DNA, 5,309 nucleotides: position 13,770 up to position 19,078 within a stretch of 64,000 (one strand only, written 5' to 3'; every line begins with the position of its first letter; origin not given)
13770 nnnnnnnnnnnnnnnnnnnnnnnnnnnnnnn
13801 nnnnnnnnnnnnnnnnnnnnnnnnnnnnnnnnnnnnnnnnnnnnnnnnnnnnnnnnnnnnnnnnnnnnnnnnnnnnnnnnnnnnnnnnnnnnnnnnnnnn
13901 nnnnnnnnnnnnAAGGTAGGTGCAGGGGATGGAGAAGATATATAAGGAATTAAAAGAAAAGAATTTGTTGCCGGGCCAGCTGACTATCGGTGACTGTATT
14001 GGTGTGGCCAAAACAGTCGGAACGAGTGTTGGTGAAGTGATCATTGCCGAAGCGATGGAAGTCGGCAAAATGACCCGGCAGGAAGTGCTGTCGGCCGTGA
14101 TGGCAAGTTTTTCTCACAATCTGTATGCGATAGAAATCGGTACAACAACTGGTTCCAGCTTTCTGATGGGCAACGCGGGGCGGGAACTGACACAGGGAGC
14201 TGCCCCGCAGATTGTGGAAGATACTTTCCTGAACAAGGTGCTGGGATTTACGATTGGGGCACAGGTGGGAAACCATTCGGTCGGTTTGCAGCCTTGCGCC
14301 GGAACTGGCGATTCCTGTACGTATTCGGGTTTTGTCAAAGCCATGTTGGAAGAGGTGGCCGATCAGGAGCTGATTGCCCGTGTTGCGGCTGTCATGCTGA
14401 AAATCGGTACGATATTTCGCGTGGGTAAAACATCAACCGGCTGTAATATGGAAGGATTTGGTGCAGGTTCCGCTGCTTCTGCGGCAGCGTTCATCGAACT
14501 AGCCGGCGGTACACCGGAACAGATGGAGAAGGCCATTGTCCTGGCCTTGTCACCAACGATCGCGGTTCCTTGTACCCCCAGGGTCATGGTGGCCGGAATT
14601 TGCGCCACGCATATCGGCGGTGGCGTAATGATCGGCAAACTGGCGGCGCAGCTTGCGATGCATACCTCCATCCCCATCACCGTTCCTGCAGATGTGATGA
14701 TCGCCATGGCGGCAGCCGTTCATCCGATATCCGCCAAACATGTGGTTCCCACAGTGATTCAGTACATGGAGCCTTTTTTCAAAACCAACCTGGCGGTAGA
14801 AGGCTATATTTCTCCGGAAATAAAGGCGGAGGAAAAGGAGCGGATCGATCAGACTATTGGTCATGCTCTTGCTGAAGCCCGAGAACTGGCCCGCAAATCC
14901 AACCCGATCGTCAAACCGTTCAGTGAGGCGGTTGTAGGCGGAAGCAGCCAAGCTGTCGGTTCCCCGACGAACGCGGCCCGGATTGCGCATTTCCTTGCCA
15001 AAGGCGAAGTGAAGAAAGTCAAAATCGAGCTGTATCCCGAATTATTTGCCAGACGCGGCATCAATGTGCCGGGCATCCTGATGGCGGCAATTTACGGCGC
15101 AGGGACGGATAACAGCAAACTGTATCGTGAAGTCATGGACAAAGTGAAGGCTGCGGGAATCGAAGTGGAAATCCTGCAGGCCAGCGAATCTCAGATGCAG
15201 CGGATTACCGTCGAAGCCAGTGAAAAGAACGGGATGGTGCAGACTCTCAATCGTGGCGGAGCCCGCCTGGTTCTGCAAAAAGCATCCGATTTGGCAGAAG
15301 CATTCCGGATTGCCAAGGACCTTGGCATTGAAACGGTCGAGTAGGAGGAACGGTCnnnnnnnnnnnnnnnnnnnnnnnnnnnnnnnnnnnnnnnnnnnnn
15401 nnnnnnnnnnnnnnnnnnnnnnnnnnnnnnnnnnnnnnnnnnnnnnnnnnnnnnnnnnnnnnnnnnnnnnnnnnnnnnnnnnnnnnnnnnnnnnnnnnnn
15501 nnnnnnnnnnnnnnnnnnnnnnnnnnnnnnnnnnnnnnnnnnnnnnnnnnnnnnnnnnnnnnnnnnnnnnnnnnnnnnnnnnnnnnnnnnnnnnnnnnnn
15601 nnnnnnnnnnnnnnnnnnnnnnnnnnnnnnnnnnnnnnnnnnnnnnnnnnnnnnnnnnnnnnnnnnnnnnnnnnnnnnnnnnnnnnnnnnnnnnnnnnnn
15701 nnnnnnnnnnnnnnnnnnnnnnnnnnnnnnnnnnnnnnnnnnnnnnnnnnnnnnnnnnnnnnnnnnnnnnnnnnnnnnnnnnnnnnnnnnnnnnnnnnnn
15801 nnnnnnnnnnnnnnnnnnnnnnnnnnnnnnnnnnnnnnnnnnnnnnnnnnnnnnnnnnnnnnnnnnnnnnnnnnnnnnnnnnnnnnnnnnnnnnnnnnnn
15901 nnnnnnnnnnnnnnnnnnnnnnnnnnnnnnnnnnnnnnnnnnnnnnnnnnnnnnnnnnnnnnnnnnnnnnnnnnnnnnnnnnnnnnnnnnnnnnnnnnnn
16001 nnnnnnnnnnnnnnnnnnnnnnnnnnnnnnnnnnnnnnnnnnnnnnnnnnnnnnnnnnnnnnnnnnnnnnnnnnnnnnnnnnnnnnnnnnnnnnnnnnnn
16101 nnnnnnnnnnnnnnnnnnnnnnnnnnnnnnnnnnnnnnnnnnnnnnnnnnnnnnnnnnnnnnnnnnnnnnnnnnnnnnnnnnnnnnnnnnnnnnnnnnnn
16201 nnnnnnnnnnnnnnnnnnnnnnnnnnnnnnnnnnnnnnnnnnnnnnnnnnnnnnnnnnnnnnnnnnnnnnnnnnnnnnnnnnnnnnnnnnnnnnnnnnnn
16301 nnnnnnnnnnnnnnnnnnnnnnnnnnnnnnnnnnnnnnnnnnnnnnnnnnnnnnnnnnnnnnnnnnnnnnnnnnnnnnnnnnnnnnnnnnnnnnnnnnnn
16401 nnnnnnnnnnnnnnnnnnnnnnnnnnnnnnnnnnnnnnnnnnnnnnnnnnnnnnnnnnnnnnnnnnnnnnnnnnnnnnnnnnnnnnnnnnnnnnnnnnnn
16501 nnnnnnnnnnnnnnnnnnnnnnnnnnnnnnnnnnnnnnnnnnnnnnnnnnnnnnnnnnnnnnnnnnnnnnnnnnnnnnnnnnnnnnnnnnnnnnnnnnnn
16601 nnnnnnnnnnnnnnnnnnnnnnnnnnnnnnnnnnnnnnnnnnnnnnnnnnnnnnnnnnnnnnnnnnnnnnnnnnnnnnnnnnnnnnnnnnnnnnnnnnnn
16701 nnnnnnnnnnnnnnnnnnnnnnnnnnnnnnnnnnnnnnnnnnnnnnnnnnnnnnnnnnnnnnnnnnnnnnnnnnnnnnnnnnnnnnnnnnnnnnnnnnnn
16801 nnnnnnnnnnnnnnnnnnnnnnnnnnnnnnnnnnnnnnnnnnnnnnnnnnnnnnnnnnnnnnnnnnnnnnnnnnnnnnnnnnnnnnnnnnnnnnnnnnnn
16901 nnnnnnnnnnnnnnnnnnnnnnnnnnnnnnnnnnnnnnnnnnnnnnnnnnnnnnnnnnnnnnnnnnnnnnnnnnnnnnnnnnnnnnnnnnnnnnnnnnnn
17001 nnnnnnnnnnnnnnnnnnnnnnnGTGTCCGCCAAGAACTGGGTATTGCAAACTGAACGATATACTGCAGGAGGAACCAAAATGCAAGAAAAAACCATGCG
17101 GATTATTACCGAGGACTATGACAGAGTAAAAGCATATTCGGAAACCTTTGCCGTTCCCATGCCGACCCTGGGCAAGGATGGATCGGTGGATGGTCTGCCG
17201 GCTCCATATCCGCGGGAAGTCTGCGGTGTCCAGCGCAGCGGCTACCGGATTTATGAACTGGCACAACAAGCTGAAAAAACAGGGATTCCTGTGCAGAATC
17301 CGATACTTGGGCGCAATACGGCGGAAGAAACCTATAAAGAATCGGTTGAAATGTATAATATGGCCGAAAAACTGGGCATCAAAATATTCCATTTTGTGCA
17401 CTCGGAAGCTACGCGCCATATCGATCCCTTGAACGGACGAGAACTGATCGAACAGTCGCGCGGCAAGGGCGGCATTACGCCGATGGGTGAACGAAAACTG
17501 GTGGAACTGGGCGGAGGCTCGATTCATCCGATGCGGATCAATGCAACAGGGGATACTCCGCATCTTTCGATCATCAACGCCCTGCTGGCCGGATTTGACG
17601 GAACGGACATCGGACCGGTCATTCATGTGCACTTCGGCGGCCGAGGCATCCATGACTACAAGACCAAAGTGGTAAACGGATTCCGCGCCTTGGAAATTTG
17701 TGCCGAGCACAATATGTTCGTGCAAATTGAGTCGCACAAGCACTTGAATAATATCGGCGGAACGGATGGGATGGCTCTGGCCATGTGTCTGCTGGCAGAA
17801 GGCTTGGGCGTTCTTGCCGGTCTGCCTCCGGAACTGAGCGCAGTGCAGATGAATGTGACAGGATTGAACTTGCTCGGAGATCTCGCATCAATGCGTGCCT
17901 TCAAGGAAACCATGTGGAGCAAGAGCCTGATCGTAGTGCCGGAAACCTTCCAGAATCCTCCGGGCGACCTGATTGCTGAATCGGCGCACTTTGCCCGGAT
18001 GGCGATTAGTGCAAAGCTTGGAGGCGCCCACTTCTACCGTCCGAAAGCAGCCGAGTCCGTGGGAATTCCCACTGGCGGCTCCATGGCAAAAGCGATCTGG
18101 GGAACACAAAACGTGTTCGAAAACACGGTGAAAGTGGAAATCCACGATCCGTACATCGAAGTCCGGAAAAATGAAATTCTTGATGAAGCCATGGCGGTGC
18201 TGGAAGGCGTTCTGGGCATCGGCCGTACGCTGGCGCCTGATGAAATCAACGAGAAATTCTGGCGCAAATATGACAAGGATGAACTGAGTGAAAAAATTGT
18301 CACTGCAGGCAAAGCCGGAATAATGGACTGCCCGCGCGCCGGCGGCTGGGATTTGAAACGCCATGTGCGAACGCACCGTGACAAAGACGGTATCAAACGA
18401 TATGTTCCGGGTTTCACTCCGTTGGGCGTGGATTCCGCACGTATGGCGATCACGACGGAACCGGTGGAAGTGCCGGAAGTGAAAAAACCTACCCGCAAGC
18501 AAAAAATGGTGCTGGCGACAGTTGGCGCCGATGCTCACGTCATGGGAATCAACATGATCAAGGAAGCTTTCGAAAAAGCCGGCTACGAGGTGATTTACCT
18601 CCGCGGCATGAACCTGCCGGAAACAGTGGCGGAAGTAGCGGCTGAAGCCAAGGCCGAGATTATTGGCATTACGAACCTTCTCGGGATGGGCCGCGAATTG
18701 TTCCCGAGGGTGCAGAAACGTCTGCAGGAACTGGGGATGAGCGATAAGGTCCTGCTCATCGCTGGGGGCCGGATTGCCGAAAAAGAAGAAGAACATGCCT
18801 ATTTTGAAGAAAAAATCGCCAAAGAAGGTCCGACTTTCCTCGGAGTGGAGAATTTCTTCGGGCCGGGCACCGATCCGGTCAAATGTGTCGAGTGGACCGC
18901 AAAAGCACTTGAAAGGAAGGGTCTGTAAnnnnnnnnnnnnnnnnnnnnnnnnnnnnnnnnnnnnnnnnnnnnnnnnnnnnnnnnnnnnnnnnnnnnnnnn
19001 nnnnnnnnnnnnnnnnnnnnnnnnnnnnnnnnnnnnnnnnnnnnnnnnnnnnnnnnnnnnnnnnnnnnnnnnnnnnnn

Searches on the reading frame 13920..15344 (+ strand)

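Call 69: search_protein_families(library=pfam, proteins=[window:13920-15344:+], max_evalue=0.00001)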
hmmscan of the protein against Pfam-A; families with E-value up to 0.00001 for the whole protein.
window:13920-15344:+ (474 aa): 1 family
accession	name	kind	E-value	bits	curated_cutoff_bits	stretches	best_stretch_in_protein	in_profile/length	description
PF03313.21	SDH_alpha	-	5.7e-07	29.9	26.4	1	172-264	147-241/260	Serine dehydratase alpha chain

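Call 88: search_protein_families(library=ncbifam, proteins=[window:13920-15344:+], max_evalue=0.00001)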
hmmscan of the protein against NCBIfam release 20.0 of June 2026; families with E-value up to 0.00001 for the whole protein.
window:13920-15344:+ (474 aa): 1 family
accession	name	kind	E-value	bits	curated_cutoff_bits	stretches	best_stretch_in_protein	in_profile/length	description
TIGR00718.1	sda_alpha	equivalog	2.7e-07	30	243.2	1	25-264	7-255/300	L-serine ammonia-lyase, iron-sulfur-dependent, subunit alpha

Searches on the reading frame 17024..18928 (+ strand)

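Call 8: search_protein_families(library=pfam, proteins=[window:17024-18928:+])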
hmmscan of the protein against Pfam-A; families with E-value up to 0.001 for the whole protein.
window:17024-18928:+ (634 aa): 1 family
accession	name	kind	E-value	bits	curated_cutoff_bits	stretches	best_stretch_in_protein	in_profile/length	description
PF02310.24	B12-binding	-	1.1e-15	57.9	32.1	1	494-592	2-98/121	B12 binding domain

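Call 88: search_protein_families(library=ncbifam, proteins=[window:17024-18928:+], max_evalue=0.00001)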
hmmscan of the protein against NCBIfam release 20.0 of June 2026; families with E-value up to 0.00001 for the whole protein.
window:17024-18928:+ (634 aa): 12 families
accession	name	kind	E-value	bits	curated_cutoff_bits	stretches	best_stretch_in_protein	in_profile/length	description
TIGR00640.1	acid_CoA_mut_C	subfamily_domain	1.6e-17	63.8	57.45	1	491-627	1-125/132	methylmalonyl-CoA mutase C-terminal domain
NF002612.0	PRK02261.1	equivalog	1.4e-16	60.4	110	1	491-631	2-136/148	methylaspartate mutase subunit S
NF006944.0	PRK09426.1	equivalog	3.1e-13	48.5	876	1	488-623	585-708/721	methylmalonyl-CoA mutase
TIGR01501.1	MthylAspMutase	equivalog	2.6e-12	46.6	135.8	1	493-628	2-131/134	methylaspartate mutase subunit S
TIGR02370.1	pyl_corrinoid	subfamily_domain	1.3e-08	34.4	215.3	1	482-586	74-178/197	methyltransferase cognate corrinoid protein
TIGR02082.1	metH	equivalog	2.1e-08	32.3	1010.85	1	488-587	729-826/1182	methionine synthase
NF047996.1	corrin_MtgC_2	exception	2.5e-08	33.7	370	1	488-585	85-182/212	glycine betaine-specific corrinoid protein MtgC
NF007024.0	PRK09490.1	equivalog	1.6e-07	29.5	1497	1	488-583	747-840/1234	methionine synthase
NF041607.1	dimeth_corrin_MtbC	equivalog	1.9e-06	27.5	350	1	476-585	66-175/203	dimethylamine corrinoid protein MtbC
NF040669.1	MtaC2_Meth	equivalog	2.4e-06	27.1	450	1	487-584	121-218/267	methanol--corrinoid protein MtaC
NF040743.1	ornith_mutase_E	equivalog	2.6e-06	25.7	800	1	486-586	587-696/730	D-ornithine 4,5-aminomutase subunit OraE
NF047995.1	corrinoid_MtgC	exception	4.9e-06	26.2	310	0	490-582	90-182/215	glycine betaine-specific corrinoid protein MtgC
